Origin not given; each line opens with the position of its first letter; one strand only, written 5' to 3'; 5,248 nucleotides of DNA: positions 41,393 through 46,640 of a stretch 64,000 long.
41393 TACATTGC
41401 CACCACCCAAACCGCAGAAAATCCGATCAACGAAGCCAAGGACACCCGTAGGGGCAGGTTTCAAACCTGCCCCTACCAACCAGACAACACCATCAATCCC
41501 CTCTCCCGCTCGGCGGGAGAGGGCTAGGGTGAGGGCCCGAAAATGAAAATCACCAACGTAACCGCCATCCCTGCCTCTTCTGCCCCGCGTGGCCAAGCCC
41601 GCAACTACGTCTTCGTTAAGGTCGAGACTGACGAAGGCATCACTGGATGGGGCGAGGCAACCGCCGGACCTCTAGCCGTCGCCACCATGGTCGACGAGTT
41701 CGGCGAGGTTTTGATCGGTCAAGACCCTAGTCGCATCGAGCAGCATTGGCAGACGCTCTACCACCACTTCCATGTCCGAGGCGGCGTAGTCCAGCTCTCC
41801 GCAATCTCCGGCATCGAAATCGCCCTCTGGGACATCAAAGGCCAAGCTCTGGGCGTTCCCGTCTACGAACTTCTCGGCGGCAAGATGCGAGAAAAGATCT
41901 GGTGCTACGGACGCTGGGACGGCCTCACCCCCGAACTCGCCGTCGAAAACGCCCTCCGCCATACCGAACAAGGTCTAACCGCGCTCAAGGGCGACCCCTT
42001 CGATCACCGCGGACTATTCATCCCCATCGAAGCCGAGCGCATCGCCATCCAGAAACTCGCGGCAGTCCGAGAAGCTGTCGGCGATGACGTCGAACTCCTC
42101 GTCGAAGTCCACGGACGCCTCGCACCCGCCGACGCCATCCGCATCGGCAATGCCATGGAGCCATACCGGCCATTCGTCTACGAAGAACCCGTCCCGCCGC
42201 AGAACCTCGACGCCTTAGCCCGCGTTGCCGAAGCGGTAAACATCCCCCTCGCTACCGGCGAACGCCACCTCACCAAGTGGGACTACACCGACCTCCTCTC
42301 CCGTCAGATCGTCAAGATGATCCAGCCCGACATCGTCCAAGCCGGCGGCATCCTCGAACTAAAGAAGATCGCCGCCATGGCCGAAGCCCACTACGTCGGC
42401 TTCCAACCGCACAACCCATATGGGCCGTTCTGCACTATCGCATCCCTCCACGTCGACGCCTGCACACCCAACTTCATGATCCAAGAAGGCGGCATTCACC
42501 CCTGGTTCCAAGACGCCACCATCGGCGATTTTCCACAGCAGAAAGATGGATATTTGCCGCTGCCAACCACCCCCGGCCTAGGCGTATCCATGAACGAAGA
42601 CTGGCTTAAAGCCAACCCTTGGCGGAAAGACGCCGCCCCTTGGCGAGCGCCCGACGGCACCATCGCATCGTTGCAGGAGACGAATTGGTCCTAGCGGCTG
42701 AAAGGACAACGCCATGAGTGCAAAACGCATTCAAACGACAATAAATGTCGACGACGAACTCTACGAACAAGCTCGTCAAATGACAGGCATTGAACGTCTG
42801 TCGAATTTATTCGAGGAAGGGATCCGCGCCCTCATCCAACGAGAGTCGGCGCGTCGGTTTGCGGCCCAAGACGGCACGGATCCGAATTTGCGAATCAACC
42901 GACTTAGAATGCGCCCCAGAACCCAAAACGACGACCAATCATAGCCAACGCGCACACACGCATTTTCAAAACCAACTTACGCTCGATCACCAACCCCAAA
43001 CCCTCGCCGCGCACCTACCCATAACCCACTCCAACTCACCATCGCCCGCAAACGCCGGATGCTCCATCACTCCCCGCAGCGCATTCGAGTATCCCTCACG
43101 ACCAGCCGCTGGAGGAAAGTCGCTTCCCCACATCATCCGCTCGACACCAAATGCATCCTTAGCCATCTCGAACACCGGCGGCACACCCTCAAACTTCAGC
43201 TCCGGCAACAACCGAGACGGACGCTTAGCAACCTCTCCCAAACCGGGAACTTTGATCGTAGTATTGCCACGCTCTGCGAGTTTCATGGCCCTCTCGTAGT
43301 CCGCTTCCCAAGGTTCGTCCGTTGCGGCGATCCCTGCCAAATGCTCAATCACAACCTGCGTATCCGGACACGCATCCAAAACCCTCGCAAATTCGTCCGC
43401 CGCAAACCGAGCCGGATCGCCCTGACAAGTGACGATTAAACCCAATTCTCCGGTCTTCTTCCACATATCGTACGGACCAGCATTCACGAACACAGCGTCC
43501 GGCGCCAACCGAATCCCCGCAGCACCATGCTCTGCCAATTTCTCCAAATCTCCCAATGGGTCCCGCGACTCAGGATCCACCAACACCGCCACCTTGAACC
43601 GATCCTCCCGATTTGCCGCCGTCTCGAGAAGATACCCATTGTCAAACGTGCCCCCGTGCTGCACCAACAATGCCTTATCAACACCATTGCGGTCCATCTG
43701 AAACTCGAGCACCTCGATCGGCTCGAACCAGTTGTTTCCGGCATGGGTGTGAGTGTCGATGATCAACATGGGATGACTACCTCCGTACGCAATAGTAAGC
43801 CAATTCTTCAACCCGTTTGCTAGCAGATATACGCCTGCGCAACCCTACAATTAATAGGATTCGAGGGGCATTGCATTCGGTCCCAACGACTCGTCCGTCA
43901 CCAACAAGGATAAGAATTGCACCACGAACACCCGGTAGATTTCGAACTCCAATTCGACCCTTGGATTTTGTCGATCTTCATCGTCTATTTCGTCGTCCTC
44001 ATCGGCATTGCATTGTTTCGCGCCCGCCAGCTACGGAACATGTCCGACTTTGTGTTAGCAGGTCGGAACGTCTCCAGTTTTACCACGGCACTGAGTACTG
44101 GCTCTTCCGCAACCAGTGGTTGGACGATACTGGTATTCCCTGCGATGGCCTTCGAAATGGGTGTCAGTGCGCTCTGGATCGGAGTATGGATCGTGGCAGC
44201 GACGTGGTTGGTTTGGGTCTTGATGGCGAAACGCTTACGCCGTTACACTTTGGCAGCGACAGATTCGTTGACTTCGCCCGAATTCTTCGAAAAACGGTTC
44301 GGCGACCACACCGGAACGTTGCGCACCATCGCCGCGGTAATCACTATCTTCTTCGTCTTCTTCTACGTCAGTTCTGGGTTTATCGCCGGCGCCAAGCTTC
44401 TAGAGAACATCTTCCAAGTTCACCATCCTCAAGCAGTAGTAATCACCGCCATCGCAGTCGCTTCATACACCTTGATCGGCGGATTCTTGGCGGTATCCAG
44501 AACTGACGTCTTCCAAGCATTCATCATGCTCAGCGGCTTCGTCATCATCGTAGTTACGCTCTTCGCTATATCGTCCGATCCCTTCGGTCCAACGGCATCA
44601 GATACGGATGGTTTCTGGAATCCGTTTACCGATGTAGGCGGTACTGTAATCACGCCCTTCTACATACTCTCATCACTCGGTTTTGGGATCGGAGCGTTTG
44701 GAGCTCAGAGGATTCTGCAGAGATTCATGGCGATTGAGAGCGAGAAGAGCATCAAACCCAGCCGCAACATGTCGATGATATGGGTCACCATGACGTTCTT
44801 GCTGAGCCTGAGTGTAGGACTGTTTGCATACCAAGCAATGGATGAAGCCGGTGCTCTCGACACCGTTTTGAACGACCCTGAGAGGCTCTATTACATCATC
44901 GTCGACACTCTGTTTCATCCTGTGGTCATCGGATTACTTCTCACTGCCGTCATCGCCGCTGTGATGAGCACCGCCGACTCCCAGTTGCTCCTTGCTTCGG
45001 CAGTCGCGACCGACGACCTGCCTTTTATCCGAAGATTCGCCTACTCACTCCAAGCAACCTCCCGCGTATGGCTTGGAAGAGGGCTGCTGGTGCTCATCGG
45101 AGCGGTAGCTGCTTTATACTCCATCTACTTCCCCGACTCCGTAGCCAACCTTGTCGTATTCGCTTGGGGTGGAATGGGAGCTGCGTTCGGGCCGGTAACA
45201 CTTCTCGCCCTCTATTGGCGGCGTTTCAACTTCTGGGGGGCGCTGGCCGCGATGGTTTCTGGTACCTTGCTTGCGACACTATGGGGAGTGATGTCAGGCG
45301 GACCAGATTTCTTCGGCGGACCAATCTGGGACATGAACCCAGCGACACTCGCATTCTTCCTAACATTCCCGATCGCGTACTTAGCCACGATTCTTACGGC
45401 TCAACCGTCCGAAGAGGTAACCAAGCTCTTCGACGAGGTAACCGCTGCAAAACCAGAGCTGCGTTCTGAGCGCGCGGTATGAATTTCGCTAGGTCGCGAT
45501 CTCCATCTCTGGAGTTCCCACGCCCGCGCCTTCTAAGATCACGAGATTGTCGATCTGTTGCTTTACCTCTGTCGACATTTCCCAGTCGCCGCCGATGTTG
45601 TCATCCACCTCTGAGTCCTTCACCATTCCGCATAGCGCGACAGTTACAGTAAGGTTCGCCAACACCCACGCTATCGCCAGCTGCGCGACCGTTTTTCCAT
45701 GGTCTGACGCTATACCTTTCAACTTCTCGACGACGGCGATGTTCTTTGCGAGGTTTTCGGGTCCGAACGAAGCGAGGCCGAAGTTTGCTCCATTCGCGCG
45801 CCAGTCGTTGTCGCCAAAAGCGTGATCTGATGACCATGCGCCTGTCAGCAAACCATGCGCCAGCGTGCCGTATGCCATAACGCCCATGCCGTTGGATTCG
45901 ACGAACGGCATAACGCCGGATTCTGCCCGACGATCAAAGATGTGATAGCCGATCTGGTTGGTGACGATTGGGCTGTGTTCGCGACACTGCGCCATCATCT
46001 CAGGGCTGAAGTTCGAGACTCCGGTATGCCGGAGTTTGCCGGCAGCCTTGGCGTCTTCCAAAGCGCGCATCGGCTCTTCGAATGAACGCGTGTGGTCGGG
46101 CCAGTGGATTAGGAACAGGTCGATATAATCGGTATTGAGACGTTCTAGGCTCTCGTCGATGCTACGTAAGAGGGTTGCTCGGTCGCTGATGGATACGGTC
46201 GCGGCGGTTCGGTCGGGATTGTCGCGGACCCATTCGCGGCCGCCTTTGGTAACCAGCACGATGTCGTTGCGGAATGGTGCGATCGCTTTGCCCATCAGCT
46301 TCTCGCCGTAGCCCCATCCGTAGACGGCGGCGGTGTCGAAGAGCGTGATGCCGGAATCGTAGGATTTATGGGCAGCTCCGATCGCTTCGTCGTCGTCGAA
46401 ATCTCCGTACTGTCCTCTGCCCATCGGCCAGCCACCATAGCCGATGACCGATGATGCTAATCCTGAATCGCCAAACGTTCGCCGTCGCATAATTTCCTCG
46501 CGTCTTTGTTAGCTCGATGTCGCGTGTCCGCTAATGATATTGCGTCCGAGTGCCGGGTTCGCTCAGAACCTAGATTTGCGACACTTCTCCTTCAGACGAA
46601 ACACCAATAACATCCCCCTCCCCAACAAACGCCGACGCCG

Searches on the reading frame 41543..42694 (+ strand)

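Call 65: search_protein_families(library=ncbifam, proteins=[window:41543-42694:+], max_evalue=1e-8)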
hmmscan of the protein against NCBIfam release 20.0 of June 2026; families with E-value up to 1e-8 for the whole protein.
window:41543-42694:+ (383 aa): 9 families
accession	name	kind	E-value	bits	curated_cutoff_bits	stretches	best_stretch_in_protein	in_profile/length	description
NF010624.0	PRK14017.1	equivalog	8.3e-100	334.5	311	1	21-375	14-380/382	galactonate dehydratase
NF040790.2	glucon_galact_dh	equivalog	1.4e-78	264.5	750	1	3-357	3-368/390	bifunctional D-gluconate/D-galactonate dehydratase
NF043051.1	ManoateDhtManD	equivalog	7.5e-75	252.2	550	2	170-374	193-400/403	D-mannonate dehydratase ManD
NF011654.0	PRK15072.1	subfamily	7.5e-73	245.7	430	2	170-375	194-402/404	D-galactonate dehydratase family protein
NF040866.1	AraD_Arch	equivalog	1.5e-44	152.6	650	1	21-355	33-366/372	arabinonate dehydratase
NF047820.1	TalGalacDh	equivalog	2.2e-36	125.6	500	1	22-360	38-363/371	L-talarate/galactarate dehydratase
NF011968.0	PRK15440.1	equivalog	3e-36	125.2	393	1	23-358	60-391/395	L-rhamnonate dehydratase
TIGR02534.1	mucon_cyclo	subfamily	3.6e-33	115.1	334.95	1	18-356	25-363/368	muconate/chloromuconate family cycloisomerase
NF043002.1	HProlDhtase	equivalog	2.6e-14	52.9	500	1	24-354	35-358/366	cis-3-hydroxy-L-proline dehydratase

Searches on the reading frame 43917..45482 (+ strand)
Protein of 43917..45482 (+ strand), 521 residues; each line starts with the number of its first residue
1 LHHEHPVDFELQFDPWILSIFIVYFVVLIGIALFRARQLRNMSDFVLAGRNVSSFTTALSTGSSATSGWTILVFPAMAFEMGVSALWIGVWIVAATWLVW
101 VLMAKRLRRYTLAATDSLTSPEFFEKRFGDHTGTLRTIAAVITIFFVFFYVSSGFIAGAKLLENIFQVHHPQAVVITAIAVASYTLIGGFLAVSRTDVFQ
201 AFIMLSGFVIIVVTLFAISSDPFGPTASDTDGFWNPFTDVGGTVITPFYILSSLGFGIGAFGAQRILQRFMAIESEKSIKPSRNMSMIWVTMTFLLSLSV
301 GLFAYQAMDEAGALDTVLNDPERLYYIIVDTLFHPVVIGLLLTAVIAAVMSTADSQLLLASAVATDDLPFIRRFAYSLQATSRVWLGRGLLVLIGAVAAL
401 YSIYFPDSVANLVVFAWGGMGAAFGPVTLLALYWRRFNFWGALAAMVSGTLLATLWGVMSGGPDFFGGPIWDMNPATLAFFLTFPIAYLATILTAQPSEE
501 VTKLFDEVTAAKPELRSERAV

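Call 65: search_protein_families(library=ncbifam, proteins=[window:43917-45482:+], max_evalue=1e-8)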
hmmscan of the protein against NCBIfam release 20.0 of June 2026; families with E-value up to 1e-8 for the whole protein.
window:43917-45482:+ (521 aa): 9 families
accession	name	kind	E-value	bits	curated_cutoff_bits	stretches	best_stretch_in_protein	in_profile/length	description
TIGR02121.1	Na_Pro_sym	equivalog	8.2e-111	371.1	515.5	1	16-509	2-484/488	sodium/proline symporter PutP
NF011948.0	PRK15419.1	equivalog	7.7e-81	272.4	955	1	17-457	7-445/502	sodium/proline symporter PutP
TIGR00813.1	sss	superfamily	2.9e-62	211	184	1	45-449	1-411/411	sodium/solute symporter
TIGR02119.1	panF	equivalog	3.9e-37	128.4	328.05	1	21-450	7-431/471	sodium/pantothenate symporter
TIGR03648.1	Na_symport_lg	subfamily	1.4e-28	99.7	320.75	2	335-508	360-544/547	VC_2705 family sodium/solute symporter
NF009135.0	PRK12488.1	subfamily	1.5e-21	76.6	850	1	18-460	35-479/549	cation/acetate symporter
NF058657.1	MncbAcdTpMctC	equivalog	4.7e-20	71.5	670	1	18-500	9-501/527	monocarboxylic acid transporter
NF006903.2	PRK09395.1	subfamily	2.9e-18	65.6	750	1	18-460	38-482/552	cation/acetate symporter ActP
TIGR02711.1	symport_actP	equivalog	2.4e-14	53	1099.25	1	20-455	37-474/549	cation/acetate symporter ActP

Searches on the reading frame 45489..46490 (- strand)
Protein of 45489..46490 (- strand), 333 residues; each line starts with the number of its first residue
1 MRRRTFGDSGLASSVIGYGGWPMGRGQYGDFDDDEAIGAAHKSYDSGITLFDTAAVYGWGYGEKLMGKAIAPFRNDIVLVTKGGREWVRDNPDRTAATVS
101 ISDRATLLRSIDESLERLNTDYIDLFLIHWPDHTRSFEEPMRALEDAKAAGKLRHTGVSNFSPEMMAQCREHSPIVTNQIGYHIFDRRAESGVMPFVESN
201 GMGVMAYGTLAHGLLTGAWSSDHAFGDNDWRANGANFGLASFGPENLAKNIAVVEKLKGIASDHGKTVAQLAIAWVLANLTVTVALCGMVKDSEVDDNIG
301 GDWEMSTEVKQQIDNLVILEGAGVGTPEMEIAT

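Call 65: search_protein_families(library=ncbifam, proteins=[window:45489-46490:-], max_evalue=1e-8)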
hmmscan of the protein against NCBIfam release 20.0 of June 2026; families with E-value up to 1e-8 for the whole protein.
window:45489-46490:- (333 aa): 7 families
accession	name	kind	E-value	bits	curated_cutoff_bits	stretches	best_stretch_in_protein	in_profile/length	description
NF049922.1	MethglyxlRedYdjG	equivalog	1.1e-44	152.8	550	1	1-300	1-303/326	NADH-dependent methylglyoxal reductase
NF007388.0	PRK09912.1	subfamily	6.5e-32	110.8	448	1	1-317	13-332/346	L-glyceraldehyde 3-phosphate reductase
TIGR01293.1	Kv_beta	subfamily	1.7e-27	96.3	365.4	1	1-300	1-299/319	voltage-dependent potassium channel subunit beta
NF008377.0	PRK11172.1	equivalog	9.3e-23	80.8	327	1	32-213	14-184/267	2,5-didehydrogluconate reductase DkgB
NF007912.0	PRK10625.1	equivalog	1.2e-20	74.2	415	1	9-315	9-336/346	NADP(H)-dependent aldo-keto reductase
NF007695.0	PRK10376.1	subfamily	1.5e-20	73.5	280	1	15-191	19-197/290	oxidoreductase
NF008598.0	PRK11565.1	equivalog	6.7e-15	54.9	425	1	32-183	26-164/275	2,5-didehydrogluconate reductase DkgA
